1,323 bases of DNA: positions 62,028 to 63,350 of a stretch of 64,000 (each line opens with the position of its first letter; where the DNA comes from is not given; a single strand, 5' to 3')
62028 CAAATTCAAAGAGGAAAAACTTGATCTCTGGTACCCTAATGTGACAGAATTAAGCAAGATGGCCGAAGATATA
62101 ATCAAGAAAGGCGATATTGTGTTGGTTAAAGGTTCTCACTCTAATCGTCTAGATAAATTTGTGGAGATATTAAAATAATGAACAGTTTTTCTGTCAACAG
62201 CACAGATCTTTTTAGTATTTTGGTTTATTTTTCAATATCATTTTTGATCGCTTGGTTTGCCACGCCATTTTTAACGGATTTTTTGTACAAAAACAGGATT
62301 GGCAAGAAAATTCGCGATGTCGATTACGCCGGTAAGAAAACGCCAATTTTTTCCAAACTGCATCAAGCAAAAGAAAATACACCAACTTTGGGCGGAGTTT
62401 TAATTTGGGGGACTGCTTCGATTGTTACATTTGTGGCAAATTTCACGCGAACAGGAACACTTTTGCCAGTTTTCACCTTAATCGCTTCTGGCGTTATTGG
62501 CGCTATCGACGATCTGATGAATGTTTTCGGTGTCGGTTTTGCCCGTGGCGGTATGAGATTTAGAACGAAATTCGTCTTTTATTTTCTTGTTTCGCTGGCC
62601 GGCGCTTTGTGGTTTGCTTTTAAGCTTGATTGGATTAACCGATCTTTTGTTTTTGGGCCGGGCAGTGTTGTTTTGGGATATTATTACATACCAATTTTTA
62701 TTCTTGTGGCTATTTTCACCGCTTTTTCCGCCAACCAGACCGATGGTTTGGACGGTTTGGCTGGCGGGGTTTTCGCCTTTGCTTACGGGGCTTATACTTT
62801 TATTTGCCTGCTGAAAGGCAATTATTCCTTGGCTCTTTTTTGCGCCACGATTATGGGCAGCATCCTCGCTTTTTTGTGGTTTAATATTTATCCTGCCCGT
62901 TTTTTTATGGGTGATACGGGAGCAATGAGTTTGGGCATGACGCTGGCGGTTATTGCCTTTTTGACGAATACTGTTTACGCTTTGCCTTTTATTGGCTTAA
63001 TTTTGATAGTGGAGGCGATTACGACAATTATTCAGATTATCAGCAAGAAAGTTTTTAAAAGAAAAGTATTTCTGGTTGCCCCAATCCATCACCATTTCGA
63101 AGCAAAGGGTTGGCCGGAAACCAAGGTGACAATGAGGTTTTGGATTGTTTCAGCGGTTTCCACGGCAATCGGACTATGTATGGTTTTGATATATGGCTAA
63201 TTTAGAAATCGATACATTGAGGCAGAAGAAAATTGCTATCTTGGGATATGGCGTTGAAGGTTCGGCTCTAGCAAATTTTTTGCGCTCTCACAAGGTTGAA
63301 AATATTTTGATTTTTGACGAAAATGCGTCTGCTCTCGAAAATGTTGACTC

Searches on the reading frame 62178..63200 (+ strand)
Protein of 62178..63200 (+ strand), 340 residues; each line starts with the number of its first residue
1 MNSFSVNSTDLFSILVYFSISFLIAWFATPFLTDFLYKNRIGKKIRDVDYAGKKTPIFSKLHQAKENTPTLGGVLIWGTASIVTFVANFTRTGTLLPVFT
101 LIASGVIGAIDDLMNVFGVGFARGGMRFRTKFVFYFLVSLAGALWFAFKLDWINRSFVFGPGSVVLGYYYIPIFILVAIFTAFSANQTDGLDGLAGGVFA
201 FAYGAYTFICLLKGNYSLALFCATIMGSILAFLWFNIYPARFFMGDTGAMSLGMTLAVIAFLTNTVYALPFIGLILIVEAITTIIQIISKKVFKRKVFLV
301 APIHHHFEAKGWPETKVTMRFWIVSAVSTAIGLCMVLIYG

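Call 55: search_protein_families(library=pfam, proteins=[window:62178-63200:+], max_evalue=0.001)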
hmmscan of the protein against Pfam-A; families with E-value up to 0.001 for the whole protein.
window:62178-63200:+ (340 aa): 1 family
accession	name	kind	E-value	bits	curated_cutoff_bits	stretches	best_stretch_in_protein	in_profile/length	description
PF00953.26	Glycos_transf_4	-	2e-27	96.6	27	1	98-262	5-158/160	Glycosyl transferase family 4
